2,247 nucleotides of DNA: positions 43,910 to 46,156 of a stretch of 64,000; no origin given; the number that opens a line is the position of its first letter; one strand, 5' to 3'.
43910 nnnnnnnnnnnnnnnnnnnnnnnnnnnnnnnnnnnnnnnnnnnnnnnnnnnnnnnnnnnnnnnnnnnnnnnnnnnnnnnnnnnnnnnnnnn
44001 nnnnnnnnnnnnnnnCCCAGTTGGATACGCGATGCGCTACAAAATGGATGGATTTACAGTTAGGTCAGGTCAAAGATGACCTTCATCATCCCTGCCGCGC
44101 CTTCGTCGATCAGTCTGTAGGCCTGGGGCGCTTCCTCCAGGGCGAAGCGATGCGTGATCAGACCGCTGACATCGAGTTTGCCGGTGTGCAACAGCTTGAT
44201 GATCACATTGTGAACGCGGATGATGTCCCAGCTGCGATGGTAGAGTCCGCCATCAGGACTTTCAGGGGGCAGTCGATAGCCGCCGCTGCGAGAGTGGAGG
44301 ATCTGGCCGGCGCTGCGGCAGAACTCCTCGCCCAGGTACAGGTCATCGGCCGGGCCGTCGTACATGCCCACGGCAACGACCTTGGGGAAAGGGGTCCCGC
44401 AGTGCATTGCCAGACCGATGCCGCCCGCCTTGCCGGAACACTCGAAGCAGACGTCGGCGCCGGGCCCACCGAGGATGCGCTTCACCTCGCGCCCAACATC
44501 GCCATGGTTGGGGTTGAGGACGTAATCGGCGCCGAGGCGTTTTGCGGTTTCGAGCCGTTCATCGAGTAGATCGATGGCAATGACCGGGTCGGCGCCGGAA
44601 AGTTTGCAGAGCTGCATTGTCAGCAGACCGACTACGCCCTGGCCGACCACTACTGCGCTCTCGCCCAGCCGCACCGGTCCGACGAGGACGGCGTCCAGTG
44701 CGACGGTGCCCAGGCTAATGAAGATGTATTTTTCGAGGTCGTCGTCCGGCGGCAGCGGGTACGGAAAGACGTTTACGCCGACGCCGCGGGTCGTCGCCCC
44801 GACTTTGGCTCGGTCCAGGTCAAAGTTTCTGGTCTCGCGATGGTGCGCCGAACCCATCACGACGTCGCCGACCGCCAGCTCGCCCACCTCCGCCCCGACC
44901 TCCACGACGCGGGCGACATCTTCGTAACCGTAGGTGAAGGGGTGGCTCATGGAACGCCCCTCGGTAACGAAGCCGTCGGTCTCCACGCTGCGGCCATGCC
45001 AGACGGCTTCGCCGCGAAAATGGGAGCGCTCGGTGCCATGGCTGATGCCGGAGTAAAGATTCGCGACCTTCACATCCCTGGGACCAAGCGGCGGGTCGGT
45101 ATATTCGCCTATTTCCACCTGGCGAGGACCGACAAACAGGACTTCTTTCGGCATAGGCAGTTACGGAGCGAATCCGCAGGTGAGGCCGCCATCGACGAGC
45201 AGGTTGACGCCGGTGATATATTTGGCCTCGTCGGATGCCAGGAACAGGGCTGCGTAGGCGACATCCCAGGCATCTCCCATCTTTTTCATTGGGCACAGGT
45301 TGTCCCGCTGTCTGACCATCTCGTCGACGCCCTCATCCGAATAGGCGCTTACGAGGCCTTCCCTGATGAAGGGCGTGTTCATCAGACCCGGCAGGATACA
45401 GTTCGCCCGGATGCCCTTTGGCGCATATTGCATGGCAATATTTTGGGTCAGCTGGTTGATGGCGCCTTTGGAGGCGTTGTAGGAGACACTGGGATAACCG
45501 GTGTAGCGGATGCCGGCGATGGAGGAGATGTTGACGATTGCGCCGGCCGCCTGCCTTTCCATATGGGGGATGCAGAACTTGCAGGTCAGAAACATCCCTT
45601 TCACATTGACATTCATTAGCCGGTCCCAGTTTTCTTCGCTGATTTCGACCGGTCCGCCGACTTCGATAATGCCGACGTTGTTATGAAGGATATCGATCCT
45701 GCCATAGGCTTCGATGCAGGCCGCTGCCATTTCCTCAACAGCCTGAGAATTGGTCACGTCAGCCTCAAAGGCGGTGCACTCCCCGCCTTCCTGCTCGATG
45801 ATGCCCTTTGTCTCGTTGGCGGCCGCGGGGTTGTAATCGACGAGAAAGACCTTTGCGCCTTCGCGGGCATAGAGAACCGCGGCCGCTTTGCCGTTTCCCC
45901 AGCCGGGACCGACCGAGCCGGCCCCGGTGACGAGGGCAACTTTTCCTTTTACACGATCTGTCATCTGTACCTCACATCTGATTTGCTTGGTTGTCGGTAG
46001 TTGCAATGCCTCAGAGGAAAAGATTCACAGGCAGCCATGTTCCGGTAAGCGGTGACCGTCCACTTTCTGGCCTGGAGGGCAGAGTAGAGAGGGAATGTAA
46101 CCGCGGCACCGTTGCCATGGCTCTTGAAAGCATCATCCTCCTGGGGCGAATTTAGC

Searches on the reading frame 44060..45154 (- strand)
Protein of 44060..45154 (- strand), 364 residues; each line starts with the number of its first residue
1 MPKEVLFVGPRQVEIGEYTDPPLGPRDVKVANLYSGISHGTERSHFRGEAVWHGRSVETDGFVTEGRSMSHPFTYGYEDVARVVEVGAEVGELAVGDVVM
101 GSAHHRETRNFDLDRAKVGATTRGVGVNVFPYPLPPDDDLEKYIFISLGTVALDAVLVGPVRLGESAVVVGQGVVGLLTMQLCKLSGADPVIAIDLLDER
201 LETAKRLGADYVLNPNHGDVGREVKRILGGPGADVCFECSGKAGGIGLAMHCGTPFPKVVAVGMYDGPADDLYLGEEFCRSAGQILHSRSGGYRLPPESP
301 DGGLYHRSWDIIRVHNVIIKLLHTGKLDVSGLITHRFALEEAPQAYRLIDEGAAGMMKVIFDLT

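Call 10: search_protein_families(library=pfam, proteins=[window:44060-45154:-], max_evalue=0.001)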
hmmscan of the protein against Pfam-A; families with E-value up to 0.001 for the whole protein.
window:44060-45154:- (364 aa): 3 families
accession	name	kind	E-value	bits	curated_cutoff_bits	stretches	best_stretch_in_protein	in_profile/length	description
PF00107.32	ADH_zinc_N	-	2.4e-20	73.2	31.8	1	175-272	2-97/129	Zinc-binding dehydrogenase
PF16912.11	Glu_dehyd_C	-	5.4e-05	23.2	34.9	1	165-246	32-113/211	Glucose dehydrogenase C-terminus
PF08240.17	ADH_N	-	0.00018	22.2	23.5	1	63-110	22-71/104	Alcohol dehydrogenase GroES-like domain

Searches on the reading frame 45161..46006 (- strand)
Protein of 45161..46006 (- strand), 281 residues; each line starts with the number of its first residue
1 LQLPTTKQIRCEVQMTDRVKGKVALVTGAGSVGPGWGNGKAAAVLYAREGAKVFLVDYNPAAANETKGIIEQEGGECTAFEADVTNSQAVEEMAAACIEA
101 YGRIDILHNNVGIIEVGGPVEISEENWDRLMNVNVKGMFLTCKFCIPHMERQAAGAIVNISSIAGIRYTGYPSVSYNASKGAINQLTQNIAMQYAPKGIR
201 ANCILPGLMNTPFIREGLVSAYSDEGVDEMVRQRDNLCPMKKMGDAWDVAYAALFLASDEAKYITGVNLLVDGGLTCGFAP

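Call 10: search_protein_families(library=pfam, proteins=[window:45161-46006:-], max_evalue=0.001)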
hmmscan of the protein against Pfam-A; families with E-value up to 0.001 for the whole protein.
window:45161-46006:- (281 aa): 3 families
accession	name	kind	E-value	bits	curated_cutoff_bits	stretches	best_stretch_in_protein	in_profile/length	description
PF13561.12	adh_short_C2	-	4.3e-60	203.7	27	1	39-276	9-236/236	Enoyl-(Acyl carrier protein) reductase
PF00106.31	adh_short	-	5.4e-52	176.6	26.6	1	22-214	1-187/195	short chain dehydrogenase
PF08659.16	KR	-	1.8e-05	25.2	22.6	1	44-187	29-160/180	KR domain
